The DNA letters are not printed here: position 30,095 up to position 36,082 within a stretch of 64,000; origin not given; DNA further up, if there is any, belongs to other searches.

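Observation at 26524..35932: Two megasynthase-like genes (1895 + 1223 aa, at least eight catalytic-type domains plus TPR arrays) between csrA-fliW and fliC: candidate flagellin glycosylation machine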

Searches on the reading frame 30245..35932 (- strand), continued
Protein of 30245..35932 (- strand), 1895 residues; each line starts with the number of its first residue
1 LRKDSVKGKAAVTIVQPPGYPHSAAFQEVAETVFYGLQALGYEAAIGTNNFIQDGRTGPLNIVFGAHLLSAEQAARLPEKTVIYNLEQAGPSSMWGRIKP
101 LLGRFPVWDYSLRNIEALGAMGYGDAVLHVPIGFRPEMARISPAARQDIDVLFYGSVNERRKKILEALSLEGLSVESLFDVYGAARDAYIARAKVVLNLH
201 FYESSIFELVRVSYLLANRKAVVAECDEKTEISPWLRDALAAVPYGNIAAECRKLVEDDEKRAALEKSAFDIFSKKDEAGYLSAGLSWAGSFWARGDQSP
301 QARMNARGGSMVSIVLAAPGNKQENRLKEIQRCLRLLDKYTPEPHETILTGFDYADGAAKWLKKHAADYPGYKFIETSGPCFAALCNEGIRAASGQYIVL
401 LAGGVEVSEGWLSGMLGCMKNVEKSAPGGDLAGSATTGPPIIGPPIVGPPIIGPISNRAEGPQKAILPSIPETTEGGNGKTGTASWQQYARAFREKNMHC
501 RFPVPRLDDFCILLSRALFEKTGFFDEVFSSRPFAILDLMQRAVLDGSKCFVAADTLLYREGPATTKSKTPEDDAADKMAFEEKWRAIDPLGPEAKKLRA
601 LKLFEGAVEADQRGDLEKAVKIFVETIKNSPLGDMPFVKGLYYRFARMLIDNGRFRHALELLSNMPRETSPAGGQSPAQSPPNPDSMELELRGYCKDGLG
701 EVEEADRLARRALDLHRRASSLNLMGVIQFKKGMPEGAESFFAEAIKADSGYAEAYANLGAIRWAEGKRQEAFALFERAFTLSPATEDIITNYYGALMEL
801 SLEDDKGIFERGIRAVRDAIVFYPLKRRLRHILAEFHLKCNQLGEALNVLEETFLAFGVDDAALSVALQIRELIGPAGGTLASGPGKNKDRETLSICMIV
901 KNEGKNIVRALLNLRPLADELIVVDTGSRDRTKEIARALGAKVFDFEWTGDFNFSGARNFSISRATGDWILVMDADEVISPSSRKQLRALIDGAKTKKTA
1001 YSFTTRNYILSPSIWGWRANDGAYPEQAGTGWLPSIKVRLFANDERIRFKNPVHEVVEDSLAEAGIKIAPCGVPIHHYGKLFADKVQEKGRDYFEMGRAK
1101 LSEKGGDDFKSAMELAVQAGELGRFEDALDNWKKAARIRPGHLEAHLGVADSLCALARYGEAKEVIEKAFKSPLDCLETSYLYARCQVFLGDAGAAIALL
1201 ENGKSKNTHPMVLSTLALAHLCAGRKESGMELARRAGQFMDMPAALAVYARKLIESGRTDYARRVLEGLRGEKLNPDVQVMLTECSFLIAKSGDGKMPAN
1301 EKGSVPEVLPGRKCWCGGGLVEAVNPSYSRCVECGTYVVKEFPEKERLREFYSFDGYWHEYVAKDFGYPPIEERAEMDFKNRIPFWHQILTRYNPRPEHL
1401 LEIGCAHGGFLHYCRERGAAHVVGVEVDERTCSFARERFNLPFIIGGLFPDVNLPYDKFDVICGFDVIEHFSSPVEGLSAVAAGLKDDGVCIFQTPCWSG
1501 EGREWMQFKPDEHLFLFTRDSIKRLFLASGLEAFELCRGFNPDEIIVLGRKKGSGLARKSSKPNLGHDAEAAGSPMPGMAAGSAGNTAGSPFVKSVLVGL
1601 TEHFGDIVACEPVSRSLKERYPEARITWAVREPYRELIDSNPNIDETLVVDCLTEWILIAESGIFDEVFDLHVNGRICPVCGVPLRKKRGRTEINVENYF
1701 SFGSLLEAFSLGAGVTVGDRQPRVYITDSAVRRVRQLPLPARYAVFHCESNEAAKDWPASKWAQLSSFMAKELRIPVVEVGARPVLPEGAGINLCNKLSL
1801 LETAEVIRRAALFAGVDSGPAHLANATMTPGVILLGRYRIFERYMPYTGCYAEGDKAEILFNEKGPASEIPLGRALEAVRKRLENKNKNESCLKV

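Call 15: find_homologous_proteins(query=window:30245-35932:-, max_evalue=1e-10)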
Query window:30245-35932:- (1895 aa): 71 proteins with E <= 1e-10 among 8000 candidates.
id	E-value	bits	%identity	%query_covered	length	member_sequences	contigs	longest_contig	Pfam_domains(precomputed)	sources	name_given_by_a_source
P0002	0.0e+0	4378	100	100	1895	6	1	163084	PF13489.13,PF13428.13,PF00535.33,PF08241.19,PF13847.13,PF14559.13,PF13649.13,PF00515.35,PF12895.14,PF13424.13,PF13181.13,PF01075.24,PF08242.19,PF07719.24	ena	-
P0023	0.0e+0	3030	73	100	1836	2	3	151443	PF13489.13,PF23914.2,PF13414.13,PF13428.13,PF00535.33,PF08241.19,PF13847.13,PF14559.13,PF13649.13,PF00515.35,PF12895.14,PF13424.13,PF21033.5,PF13432.13,PF13181.13,PF01075.24,PF08242.19,PF07719.24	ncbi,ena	-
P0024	0.0e+0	1646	61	51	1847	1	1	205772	PF23914.2,PF10111.15,PF13506.14,PF13414.13,PF13428.13,PF00535.33,PF13374.13,PF07721.21,PF14559.13,PF13641.13,PF00515.35,PF12895.14,PF13424.13,PF21033.5,PF13432.13,PF13181.13,PF07719.24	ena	-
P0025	0.0e+0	1632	61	51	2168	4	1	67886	PF23914.2,PF10111.15,PF13414.13,PF13524.13,PF13428.13,PF00535.33,PF13692.13,PF14559.13,PF00534.27,PF00515.35,PF12895.14,PF13424.13,PF21033.5,PF13432.13,PF05212.19,PF13181.13,PF07719.24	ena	-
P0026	0.0e+0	1583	59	51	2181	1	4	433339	PF07721.21,PF14559.13,PF23914.2,PF00534.27,PF12895.14,PF13424.13,PF13428.13,PF05212.19,PF00535.33,PF07719.24,PF13692.13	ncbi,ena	-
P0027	0.0e+0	1583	58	51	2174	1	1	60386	PF13414.13,PF13524.13,PF13428.13,PF00535.33,PF13692.13,PF14559.13,PF00534.27,PF00515.35,PF12895.14,PF13424.13,PF13432.13,PF05212.19,PF07719.24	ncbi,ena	-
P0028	0.0e+0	1434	59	43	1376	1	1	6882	PF14559.13,PF00515.35,PF13424.13,PF13432.13,PF13428.13,PF13181.13,PF00535.33,PF07719.24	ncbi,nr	ncbi:MAG: glycosyltransferase, partial [Nitrospiraceae bacterium]|nr:glycosyltransferase [Nitrospira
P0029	0.0e+0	1214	57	54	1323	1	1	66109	PF13431.13,PF23914.2,PF10111.15,PF13176.13,PF13428.13,PF00535.33,PF13374.13,PF07721.21,PF14559.13,PF13641.13,PF00515.35,PF12895.14,PF13424.13,PF21033.5,PF13432.13,PF13181.13,PF07719.24,PF13174.13,PF20308.5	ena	-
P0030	0.0e+0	1116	37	47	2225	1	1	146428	PF13489.13,PF13414.13,PF00535.33,PF08241.19,PF13847.13,PF24575.2,PF00515.35,PF13424.13,PF14561.13,PF07719.24,PF25063.1,PF13431.13,PF23914.2,PF25062.2,PF10111.15,PF13176.13,PF13428.13,PF14559.13,PF13641.13,PF13649.13,PF17874.8,PF12895.14,PF13432.13,PF13181.13,PF08242.19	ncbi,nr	ncbi:MAG: hypothetical protein C0399_00105 [Syntrophus sp. (in: bacteria)]|nr:hypothetical protein [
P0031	3.6e-242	825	47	30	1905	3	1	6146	PF13489.13,PF10111.15,PF14307.13,PF13524.13,PF00535.33,PF08241.19,PF13692.13,PF13641.13,PF00534.27,PF13649.13,PF01075.24,PF08242.19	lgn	-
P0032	1.5e-209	717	35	53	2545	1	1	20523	PF13414.13,PF13439.13,PF00535.33,PF24575.2,PF13632.13,PF00515.35,PF13424.13,PF07719.24,PF25063.1,PF13431.13,PF23914.2,PF10111.15,PF13506.14,PF13579.13,PF13524.13,PF13428.13,PF13692.13,PF13712.13,PF14559.13,PF13641.13,PF00534.27,PF12895.14,PF13432.13,PF13181.13,PF20706.4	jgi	jgi:GT2 family glycosyltransferase/glycosyltransferase involved in cell wall biosynthesis/predicted 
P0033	1.7e-203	697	39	51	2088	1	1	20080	PF13489.13,PF13414.13,PF00535.33,PF08241.19,PF13374.13,PF07021.19,PF13847.13,PF13632.13,PF00515.35,PF13424.13,PF07719.24,PF13431.13,PF23914.2,PF10111.15,PF13428.13,PF13692.13,PF13712.13,PF14559.13,PF13641.13,PF00534.27,PF13649.13,PF12895.14,PF21033.5,PF13432.13,PF08242.19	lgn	-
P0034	5.5e-162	559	32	67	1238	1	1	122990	PF25063.1,PF13431.13,PF23914.2,PF10111.15,PF13414.13,PF13176.13,PF13428.13,PF00535.33,PF25064.2,PF13374.13,PF14559.13,PF00515.35,PF12895.14,PF13424.13,PF13432.13,PF13181.13,PF07719.24,PF13174.13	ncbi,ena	-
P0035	6.7e-160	553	35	51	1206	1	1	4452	PF13431.13,PF23914.2,PF10111.15,PF13414.13,PF13428.13,PF00535.33,PF14559.13,PF13632.13,PF13641.13,PF00515.35,PF12895.14,PF13424.13,PF13432.13,PF13181.13,PF07719.24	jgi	-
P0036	2.2e-90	322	41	21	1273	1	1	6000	PF13632.13,PF10111.15,PF13641.13,PF00534.27,PF13524.13,PF00535.33,PF13692.13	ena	-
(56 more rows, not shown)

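Call 17: find_encoding_contigs(protein=P0023, flank=10000, max_places=2)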
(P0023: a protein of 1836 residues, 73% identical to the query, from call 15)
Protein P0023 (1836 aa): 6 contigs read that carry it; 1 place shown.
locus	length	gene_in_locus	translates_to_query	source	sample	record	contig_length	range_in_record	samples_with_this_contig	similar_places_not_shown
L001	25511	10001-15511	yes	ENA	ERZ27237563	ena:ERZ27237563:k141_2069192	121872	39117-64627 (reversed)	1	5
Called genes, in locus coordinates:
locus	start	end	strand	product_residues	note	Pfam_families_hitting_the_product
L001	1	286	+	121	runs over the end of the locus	PF19610:DUF6115 (weak)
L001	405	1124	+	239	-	PF00460:Flg_bb_rod, PF22692:LlgE_F_G_D1 (weak), PF06429:Flg_bbr_C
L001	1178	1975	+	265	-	PF00460:Flg_bb_rod, PF22692:LlgE_F_G_D1, PF06429:Flg_bbr_C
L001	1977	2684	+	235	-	PF13144:ChapFlgA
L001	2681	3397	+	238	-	PF02107:FlgH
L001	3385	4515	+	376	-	PF02119:FlgI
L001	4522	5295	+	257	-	PF10135:Rod-binding (weak), PF00062:Lys (weak), PF01464:SLT, PF18896:SLT_3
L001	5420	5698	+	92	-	PF04316:FlgM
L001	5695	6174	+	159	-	PF05130:FlgN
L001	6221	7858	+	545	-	PF00460:Flg_bb_rod, PF22638:FlgK_D1, PF21158:flgK_1st_1, PF06429:Flg_bbr_C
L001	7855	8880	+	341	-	PF00669:Flagellin_N, PF00700:Flagellin_C (weak)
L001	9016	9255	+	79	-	PF02599:CsrA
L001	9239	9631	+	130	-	PF02623:FliW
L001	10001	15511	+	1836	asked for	PF00535:Glycos_transf_2 (weak), PF00535:Glycos_transf_2, PF14559:TPR_19 (weak), PF13489:Methyltransf_23, PF08241:Methyltransf_11, PF08242:Methyltransf_12, PF13649:Methyltransf_25, PF01075:Glyco_transf_9, +11 more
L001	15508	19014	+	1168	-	PF14307:Glyco_tran_WbsX, PF00534:Glycos_transf_1 (weak), PF13524:Glyco_trans_1_2 (weak), PF13692:Glyco_trans_1_4, PF05212:DUF707 (faint)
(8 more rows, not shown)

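Call 18: find_encoding_contigs(protein=P0026, flank=10000, max_places=2)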
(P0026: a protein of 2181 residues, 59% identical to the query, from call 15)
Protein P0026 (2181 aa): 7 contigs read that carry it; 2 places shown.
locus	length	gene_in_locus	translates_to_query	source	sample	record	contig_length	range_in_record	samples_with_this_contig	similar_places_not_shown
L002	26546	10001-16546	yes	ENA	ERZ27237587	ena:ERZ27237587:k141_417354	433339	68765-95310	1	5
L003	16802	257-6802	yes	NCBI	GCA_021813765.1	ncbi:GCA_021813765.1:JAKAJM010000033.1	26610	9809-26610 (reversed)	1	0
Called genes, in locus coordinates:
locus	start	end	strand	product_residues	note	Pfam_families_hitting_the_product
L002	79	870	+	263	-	PF00460:Flg_bb_rod, PF22692:LlgE_F_G_D1 (weak), PF06429:Flg_bbr_C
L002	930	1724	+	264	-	PF00460:Flg_bb_rod, PF22692:LlgE_F_G_D1, PF06429:Flg_bbr_C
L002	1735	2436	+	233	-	PF13144:ChapFlgA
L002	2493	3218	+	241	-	PF02107:FlgH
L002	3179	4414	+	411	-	PF02119:FlgI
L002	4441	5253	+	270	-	PF10135:Rod-binding, PF00062:Lys (weak), PF01464:SLT, PF18896:SLT_3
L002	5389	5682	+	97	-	PF04316:FlgM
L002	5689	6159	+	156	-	PF05130:FlgN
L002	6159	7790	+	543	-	PF00460:Flg_bb_rod, PF22638:FlgK_D1, PF21158:flgK_1st_1, PF06429:Flg_bbr_C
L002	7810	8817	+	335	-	PF00669:Flagellin_N, PF00700:Flagellin_C (weak)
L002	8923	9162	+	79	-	PF02599:CsrA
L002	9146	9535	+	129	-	PF02623:FliW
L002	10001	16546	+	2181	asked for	PF00535:Glycos_transf_2, PF07719:TPR_2 (faint), PF07721:TPR_4 (faint), PF12895:ANAPC3 (faint), PF13424:TPR_12 (faint), PF00535:Glycos_transf_2, PF00534:Glycos_transf_1 (weak), PF13692:Glyco_trans_1_4, +4 more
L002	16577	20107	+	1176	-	PF13578:Methyltransf_24, PF00535:Glycos_transf_2, PF10111:Glyco_tranf_2_2, PF13641:Glyco_tranf_2_3, PF04055:Radical_SAM, PF13186:SPASM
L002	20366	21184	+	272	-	PF00669:Flagellin_N, PF00700:Flagellin_C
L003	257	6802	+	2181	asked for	PF00535:Glycos_transf_2, PF07719:TPR_2 (faint), PF07721:TPR_4 (faint), PF12895:ANAPC3 (faint), PF13424:TPR_12 (faint), PF00535:Glycos_transf_2, PF00534:Glycos_transf_1 (weak), PF13692:Glyco_trans_1_4, +4 more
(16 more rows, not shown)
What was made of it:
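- The position between fliW and fliC is conserved across genomes (calls 17, 18).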

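Call 19: find_encoding_contigs(protein=P0034, flank=10000, max_places=2)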
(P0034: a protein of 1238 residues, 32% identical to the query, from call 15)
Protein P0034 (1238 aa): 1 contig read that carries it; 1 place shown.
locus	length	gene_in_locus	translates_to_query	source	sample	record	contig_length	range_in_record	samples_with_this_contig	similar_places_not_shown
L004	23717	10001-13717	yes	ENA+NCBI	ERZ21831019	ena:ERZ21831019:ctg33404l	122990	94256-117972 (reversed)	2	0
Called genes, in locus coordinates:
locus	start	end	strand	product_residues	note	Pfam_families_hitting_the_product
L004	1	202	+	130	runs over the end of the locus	PF01370:Epimerase, PF02719:Polysacc_synt_2, PF16363:GDP_Man_Dehyd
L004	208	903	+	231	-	PF16363:GDP_Man_Dehyd (faint)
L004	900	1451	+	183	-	PF00908:dTDP_sugar_isom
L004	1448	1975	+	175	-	PF08421:Methyltransf_13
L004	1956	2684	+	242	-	PF08484:Methyltransf_14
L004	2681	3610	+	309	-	PF01370:Epimerase, PF04321:RmlD_sub_bind (faint), PF13460:NAD_binding_10 (faint), PF16363:GDP_Man_Dehyd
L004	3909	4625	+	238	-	PF04055:Radical_SAM, PF13186:SPASM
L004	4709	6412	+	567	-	PF02310:B12-binding, PF04055:Radical_SAM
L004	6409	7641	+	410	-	PF13489:Methyltransf_23, PF01209:Ubie_methyltran (faint), PF01728:FtsJ (weak), PF07021:MetW (weak), PF08241:Methyltransf_11, PF08242:Methyltransf_12, PF13649:Methyltransf_25, PF13847:Methyltransf_31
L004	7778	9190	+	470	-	PF00534:Glycos_transf_1, PF13692:Glyco_trans_1_4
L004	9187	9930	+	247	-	PF04989:RMNT_CmcI, PF13578:Methyltransf_24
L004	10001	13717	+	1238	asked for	PF00535:Glycos_transf_2, PF10111:Glyco_tranf_2_2 (faint), PF13181:TPR_8 (faint), PF13414:TPR_11 (faint), PF14559:TPR_19 (weak), PF00535:Glycos_transf_2, PF23914:TPR_CcmH_CycH (weak), PF00515:TPR_1 (weak), +11 more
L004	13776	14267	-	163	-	PF07309:FlaF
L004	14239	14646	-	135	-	PF07378:FlbT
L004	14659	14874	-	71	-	-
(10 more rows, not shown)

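Call 20: find_encoding_contigs(protein=P0030, flank=10000, max_places=2)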
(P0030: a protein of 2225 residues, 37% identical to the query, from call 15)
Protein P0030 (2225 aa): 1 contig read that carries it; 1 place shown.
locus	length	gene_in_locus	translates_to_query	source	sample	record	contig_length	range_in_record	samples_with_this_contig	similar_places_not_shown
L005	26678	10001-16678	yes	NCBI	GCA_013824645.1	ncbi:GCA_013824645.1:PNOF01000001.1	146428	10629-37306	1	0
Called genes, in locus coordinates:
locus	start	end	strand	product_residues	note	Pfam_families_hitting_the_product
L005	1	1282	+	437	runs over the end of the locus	PF05201:GlutR_N, PF01488:Shikimate_DH, PF00745:GlutR_dimer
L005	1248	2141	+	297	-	PF01379:Porphobil_deam, PF03900:Porphobil_deamC (weak)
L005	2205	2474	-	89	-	PF00216:Bac_DNA_binding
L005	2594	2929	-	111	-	PF01050:MannoseP_isomer, PF07883:Cupin_2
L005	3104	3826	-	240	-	PF13677:MotB_plug, PF00691:OmpA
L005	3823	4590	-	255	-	PF20560:MotA_N, PF01618:MotA_ExbB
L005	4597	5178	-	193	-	PF07238:PilZ (weak)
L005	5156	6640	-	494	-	PF00072:Response_reg, PF13492:GAF_3 (weak), PF13487:HD_5, PF01966:HD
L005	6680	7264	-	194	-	PF00072:Response_reg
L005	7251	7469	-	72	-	-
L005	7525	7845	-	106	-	-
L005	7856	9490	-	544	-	-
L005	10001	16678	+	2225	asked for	PF08241:Methyltransf_11, PF13489:Methyltransf_23, PF08241:Methyltransf_11, PF08242:Methyltransf_12, PF13649:Methyltransf_25, PF13847:Methyltransf_31, PF00535:Glycos_transf_2, PF13641:Glyco_tranf_2_3, +21 more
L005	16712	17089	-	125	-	PF07309:FlaF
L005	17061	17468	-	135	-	PF07378:FlbT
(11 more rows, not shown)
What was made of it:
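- Homologues at 32-37% identity (P0034, P0030) abut flagellin/FlaF/FlbT genes, one of them with dTDP-sugar genes (calls 19, 20).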
